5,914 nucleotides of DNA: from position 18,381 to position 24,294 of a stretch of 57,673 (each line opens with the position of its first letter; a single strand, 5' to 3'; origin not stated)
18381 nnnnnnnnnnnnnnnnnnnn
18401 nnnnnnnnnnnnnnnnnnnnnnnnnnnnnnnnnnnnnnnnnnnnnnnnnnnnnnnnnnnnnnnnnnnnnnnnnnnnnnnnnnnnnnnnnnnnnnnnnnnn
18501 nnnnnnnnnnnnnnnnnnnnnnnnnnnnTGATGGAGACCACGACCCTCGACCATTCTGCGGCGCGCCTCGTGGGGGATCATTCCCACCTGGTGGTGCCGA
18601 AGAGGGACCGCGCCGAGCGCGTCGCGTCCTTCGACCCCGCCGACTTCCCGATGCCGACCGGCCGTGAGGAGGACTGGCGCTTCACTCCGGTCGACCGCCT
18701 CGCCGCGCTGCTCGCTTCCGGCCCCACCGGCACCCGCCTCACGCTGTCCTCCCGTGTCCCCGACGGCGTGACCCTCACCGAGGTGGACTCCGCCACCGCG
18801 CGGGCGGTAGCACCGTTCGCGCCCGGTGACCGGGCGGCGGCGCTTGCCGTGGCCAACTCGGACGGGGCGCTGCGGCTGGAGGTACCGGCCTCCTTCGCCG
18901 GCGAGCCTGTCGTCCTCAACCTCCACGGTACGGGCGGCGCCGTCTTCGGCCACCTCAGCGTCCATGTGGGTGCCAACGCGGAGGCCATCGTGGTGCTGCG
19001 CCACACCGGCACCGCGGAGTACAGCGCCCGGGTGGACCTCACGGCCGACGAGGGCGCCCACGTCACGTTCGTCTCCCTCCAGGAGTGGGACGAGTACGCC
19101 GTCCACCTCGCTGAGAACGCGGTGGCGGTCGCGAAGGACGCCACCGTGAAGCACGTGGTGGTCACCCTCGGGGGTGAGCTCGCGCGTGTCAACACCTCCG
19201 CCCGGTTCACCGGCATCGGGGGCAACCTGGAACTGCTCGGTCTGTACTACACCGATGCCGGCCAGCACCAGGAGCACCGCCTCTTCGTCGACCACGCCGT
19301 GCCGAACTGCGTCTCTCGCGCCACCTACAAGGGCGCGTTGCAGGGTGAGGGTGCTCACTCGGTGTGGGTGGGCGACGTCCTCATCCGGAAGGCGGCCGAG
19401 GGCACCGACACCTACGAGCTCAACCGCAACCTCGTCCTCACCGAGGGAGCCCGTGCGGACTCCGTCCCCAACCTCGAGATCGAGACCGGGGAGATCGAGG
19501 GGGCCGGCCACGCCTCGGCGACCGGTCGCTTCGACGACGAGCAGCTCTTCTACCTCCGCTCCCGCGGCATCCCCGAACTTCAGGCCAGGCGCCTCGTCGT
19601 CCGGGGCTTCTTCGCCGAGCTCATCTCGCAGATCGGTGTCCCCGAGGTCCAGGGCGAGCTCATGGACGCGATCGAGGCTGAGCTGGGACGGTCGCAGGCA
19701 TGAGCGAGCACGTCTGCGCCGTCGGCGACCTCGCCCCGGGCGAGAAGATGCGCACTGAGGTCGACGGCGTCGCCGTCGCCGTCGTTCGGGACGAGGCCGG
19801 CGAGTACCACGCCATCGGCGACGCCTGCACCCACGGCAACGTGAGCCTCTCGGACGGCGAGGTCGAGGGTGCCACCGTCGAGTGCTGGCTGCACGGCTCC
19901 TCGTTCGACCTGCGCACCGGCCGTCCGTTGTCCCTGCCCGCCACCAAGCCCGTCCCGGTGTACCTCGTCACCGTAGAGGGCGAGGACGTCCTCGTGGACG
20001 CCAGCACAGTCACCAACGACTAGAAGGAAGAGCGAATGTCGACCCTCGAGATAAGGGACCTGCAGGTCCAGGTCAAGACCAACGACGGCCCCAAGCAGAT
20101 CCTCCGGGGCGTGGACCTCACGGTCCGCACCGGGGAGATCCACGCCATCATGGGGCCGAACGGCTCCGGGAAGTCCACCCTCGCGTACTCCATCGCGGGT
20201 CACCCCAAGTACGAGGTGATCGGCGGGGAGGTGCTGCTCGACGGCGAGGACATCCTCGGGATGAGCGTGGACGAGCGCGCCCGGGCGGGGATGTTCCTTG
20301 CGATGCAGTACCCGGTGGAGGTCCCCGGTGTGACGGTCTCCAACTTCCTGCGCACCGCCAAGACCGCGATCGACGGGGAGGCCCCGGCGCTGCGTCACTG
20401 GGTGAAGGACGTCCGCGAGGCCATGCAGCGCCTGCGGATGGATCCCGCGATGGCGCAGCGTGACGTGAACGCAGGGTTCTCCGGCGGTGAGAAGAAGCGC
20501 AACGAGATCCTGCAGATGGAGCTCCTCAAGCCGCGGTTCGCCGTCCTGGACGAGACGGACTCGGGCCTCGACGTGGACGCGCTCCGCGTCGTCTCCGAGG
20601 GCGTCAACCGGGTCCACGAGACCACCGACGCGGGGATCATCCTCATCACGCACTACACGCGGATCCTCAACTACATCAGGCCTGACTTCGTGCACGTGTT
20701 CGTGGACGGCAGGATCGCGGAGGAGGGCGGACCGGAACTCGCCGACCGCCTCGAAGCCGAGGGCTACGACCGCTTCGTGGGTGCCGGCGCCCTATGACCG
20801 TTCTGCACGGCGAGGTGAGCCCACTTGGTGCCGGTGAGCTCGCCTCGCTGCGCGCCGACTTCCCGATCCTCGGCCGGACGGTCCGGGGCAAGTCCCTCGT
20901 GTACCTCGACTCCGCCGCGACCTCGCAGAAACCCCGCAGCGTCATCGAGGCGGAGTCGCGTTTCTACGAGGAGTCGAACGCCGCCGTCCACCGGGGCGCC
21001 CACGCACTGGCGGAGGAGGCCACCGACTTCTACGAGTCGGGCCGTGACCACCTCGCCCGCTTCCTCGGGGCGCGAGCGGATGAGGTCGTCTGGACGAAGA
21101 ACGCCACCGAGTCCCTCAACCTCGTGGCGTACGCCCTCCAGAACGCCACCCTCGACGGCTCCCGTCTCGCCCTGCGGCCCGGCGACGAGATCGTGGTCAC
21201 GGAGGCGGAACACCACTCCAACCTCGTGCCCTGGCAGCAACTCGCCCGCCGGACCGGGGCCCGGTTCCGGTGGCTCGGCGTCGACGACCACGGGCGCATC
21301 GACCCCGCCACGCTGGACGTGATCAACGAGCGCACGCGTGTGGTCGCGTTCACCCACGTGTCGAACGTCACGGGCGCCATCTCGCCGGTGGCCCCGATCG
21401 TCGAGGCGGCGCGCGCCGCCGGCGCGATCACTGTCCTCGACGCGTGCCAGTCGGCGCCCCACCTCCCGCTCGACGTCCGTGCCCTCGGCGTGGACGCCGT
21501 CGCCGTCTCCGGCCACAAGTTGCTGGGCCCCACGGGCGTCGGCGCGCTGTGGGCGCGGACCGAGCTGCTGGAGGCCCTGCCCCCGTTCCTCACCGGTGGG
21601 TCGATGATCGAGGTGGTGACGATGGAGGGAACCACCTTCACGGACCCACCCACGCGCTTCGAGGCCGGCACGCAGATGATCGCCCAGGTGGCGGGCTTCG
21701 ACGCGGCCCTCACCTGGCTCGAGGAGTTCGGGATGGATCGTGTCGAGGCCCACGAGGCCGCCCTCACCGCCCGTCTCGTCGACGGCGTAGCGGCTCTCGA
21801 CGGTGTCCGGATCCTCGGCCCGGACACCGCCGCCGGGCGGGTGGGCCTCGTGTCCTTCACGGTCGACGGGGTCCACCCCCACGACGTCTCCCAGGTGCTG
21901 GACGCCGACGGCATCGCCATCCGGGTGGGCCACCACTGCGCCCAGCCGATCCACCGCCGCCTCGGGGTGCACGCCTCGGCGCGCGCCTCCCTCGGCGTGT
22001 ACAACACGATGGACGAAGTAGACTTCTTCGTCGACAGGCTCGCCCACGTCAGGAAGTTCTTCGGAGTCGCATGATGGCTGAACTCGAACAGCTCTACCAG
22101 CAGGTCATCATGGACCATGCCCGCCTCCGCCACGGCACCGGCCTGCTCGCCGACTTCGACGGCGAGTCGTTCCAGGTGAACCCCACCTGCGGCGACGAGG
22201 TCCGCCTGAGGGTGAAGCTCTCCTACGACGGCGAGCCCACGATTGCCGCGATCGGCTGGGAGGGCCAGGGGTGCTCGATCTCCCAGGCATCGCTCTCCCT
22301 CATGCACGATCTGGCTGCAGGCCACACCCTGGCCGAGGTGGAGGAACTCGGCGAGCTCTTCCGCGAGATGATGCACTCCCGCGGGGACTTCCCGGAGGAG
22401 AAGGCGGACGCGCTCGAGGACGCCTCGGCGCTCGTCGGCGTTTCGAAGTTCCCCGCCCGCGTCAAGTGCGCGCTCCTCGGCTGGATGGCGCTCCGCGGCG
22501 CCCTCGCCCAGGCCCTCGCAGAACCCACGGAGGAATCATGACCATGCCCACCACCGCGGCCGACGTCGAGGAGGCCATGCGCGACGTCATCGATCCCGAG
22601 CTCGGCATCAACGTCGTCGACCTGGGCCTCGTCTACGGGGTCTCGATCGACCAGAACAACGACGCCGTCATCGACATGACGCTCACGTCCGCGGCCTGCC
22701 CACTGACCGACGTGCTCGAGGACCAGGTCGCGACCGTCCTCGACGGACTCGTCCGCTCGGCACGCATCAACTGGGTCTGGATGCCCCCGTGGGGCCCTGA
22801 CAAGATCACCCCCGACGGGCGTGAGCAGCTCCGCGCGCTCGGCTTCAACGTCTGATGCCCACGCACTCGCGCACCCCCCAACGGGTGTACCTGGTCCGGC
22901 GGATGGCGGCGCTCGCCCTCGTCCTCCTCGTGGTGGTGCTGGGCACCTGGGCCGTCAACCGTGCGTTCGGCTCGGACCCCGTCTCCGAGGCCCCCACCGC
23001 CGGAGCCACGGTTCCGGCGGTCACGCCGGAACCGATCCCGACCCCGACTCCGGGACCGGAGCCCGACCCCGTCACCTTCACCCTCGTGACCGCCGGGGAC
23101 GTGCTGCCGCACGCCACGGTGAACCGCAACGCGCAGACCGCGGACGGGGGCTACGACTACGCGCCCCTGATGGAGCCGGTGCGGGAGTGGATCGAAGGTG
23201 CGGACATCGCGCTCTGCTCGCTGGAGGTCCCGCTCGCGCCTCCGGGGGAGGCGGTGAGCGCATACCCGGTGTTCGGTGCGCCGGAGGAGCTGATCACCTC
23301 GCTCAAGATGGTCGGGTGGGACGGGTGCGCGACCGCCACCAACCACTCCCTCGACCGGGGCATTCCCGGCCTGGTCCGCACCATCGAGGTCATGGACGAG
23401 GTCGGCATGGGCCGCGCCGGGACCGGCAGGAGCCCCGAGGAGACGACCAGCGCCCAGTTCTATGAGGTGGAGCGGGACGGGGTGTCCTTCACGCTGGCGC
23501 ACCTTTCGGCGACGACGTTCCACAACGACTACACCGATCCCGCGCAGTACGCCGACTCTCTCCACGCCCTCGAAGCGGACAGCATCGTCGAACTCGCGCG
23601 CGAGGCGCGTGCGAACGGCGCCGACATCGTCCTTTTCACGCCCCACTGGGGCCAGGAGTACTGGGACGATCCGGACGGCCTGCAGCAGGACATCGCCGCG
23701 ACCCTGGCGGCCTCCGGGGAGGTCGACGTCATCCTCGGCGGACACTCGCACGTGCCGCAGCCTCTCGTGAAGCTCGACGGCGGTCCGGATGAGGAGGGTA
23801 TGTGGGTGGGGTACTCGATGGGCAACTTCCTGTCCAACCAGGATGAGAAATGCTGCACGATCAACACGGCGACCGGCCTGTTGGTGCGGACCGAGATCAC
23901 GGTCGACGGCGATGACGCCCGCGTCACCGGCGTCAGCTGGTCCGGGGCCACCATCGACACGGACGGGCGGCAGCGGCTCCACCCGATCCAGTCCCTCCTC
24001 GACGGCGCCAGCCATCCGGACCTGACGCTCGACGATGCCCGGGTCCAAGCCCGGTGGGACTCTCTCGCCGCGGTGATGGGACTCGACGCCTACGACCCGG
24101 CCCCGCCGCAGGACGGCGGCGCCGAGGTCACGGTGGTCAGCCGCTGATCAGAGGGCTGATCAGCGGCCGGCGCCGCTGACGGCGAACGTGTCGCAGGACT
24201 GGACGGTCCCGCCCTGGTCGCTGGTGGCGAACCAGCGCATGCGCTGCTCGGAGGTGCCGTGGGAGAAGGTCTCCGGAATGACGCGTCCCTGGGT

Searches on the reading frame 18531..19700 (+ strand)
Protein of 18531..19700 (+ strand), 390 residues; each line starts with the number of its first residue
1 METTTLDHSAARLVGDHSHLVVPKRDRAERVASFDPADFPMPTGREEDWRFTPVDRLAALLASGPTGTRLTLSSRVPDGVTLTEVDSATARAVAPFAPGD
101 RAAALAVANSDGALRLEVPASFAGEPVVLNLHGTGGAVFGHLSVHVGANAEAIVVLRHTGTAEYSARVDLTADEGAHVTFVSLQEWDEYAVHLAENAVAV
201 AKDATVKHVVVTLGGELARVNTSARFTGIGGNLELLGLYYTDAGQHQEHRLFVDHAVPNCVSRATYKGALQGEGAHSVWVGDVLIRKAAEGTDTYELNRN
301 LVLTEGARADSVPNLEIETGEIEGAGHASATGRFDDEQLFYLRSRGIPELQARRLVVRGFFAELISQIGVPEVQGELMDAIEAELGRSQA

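Call 54: search_protein_families(library=pfam, proteins=[window:18531-19700:+], max_evalue=0.0001)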
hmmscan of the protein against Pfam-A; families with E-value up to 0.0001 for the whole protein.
window:18531-19700:+ (390 aa): 1 family
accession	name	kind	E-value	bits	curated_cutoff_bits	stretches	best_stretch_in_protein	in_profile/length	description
PF01458.23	SUFBD_core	-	4.1e-72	242.8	27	1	134-360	6-232/232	SUF system FeS cluster assembly, SufBD core domain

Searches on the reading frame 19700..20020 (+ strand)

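Call 54: search_protein_families(library=pfam, proteins=[window:19700-20020:+], max_evalue=0.0001)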
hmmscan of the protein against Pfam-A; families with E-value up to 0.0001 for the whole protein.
window:19700-20020:+ (107 aa): 2 families
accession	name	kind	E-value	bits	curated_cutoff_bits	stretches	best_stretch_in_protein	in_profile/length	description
PF00355.32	Rieske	-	5.6e-22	77.9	20.3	1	5-88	5-87/88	Rieske [2Fe-2S] domain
PF13806.12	Rieske_2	-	3.7e-14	53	27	1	4-99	4-103/104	Rieske-like [2Fe-2S] domain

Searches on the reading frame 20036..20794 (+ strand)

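Call 54: search_protein_families(library=pfam, proteins=[window:20036-20794:+], max_evalue=0.0001)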
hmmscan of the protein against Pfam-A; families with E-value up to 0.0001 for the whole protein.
window:20036-20794:+ (253 aa): 2 families
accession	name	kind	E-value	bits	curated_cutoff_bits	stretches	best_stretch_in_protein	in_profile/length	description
PF00005.33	ABC_tran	-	7e-22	78.9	25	1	23-174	1-135/137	ABC transporter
PF02463.25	SMC_N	-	1.4e-06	28.4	40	0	34-53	25-44/220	RecF/RecN/SMC N terminal domain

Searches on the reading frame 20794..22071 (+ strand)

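Call 54: search_protein_families(library=pfam, proteins=[window:20794-22071:+], max_evalue=0.0001)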
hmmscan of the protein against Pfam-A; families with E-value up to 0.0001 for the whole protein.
window:20794-22071:+ (426 aa): 2 families
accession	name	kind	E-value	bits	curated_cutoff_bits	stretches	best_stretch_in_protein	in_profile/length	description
PF00266.25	Aminotran_5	-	9.2e-140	466.2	21.5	1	36-411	1-370/371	Aminotransferase class-V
PF01053.26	Cys_Met_Meta_PP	-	2.9e-07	29.8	27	1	127-245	88-201/381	Cys/Met metabolism PLP-dependent enzyme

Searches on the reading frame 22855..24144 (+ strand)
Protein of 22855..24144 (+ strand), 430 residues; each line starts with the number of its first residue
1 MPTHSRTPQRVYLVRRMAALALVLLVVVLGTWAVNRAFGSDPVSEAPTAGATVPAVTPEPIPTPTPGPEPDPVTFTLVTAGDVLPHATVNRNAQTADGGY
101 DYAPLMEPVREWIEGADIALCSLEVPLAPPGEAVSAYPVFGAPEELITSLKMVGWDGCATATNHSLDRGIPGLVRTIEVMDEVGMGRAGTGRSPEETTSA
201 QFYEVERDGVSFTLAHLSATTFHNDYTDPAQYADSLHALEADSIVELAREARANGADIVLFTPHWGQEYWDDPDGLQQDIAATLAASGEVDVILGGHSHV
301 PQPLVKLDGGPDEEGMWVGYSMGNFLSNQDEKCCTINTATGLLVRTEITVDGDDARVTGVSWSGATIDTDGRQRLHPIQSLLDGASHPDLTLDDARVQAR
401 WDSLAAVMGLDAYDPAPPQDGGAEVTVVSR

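Call 54: search_protein_families(library=pfam, proteins=[window:22855-24144:+], max_evalue=0.0001)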
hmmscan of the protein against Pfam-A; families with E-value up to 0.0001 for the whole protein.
window:22855-24144:+ (430 aa): 1 family
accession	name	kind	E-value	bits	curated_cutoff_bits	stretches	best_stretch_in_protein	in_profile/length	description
PF09587.15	PGA_cap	-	3.3e-56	191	27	1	76-329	1-255/255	Bacterial capsule synthesis protein PGA_cap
